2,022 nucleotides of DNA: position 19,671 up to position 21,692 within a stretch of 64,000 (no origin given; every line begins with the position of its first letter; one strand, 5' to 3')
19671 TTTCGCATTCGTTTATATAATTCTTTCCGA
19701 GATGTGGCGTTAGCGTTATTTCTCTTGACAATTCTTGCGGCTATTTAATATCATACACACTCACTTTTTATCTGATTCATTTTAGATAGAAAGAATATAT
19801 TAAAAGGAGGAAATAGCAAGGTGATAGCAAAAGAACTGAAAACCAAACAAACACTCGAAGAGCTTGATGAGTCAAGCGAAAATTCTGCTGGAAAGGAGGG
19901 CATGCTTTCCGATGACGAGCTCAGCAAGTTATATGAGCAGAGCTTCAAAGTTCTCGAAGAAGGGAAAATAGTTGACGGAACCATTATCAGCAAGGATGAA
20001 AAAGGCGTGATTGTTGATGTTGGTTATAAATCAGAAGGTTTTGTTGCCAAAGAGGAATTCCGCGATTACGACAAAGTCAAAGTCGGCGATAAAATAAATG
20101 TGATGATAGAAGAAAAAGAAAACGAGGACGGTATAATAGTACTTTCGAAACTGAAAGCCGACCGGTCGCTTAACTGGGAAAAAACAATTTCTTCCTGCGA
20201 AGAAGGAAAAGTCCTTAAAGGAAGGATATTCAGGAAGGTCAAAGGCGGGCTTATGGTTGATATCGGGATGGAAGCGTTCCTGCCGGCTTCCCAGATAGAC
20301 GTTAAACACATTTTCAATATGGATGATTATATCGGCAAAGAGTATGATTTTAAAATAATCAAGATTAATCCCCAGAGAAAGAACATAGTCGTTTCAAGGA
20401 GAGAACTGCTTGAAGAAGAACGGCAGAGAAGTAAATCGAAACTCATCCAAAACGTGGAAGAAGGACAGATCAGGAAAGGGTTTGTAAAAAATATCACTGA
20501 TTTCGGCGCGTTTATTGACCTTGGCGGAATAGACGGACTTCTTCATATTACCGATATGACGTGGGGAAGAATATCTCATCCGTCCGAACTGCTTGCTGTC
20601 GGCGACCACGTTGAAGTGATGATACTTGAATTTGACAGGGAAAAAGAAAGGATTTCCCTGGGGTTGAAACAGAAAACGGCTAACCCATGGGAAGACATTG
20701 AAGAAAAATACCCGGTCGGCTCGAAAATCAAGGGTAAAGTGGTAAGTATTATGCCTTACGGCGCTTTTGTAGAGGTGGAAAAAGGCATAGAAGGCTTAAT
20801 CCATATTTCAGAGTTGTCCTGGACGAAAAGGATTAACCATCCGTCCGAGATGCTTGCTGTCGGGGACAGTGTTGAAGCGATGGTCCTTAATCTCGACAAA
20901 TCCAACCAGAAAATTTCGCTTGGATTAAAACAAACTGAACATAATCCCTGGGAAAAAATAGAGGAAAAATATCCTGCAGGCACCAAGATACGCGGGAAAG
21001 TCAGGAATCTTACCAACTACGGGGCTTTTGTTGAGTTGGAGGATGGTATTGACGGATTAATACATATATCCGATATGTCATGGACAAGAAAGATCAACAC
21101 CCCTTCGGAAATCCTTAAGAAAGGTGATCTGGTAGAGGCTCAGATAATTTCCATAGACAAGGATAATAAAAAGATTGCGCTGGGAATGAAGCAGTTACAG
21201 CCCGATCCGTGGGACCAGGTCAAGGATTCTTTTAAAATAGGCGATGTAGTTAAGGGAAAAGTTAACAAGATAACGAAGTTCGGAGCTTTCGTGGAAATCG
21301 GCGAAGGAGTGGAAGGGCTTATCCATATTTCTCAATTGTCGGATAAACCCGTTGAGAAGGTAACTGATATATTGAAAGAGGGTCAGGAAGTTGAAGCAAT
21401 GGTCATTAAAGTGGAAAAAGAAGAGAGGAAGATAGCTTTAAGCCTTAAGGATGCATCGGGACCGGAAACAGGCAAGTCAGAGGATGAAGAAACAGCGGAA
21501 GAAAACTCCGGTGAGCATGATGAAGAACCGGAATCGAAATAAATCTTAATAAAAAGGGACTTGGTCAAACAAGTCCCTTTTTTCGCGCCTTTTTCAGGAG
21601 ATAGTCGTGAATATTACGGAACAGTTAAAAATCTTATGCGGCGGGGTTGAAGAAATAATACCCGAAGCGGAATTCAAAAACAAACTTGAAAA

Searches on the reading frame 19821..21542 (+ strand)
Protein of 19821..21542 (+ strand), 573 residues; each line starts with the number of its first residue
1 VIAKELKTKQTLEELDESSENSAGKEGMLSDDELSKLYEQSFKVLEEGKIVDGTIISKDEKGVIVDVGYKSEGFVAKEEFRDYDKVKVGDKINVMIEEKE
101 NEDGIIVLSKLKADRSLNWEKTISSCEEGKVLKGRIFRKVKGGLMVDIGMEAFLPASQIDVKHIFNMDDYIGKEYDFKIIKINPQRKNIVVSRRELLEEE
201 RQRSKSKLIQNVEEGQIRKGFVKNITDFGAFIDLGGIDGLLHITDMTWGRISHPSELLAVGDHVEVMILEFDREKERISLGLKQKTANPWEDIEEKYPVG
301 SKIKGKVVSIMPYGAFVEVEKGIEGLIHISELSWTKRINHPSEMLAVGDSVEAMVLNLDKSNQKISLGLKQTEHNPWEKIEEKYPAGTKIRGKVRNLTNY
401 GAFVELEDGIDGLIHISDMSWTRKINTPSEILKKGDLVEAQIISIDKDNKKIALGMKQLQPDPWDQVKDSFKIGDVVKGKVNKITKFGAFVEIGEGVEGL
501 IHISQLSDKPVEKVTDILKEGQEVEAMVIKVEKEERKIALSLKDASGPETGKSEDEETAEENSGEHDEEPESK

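Call 8: search_protein_families(library=pfam, proteins=[window:19821-21542:+], max_evalue=0.01)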
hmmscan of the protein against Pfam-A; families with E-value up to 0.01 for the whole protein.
window:19821-21542:+ (573 aa): 8 families
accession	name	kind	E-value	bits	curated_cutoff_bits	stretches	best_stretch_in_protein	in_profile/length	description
PF00575.29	S1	-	1.8e-105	345.9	22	6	471-543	2-74/74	S1 RNA binding domain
PF23459.1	S1_RRP5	-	3.9e-33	114.3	27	4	474-542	4-72/72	RRP5 S1 domain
PF21710.3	Spt6_S1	-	5e-19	68.8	27.5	3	468-544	11-88/91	Spt6, S1/OB domain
PF13509.12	S1_2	-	3.2e-13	50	21.8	1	473-508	1-36/61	S1 domain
PF17092.11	PCB_OB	-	4.1e-10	40.8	27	0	382-441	27-96/111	Penicillin-binding protein OB-like domain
PF10447.15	EXOSC1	-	0.00013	23.1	21.2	0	472-526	3-58/112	Exosome component EXOSC1/CSL4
PF24685.1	OB_RRP5_4th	-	0.00034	21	31.5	0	472-543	7-83/92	RRP5 OB-fold domain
PF09883.16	DUF2110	-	0.0024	18.6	23.2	0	46-70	2-26/87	DUF2110 central domain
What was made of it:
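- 19821..21542 (+): rpsA (ribosomal protein S1), downstream core gene. PF00575 1.8e-105, six S1 domains (call 8)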

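Call 14: find_encoding_contigs(protein=window:19821-21542:+, flank=10000, max_places=10)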
Protein window:19821-21542:+ (573 aa): 1 contig read that carries it; 1 place shown.
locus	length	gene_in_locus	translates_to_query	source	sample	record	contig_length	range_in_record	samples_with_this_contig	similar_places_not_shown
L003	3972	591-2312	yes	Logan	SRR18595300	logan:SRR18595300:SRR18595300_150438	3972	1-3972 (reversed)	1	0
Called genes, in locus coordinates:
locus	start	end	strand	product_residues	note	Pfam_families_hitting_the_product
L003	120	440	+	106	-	-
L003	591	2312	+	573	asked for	PF17092:PCB_OB (faint), PF21710:Spt6_S1 (faint), PF00575:S1, PF00575:S1, PF00575:S1, PF23459:S1_RRP5 (weak), PF00575:S1, PF23459:S1_RRP5, +2 more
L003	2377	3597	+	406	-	PF00579:tRNA-synt_1b, PF22421:SYY_C-terminal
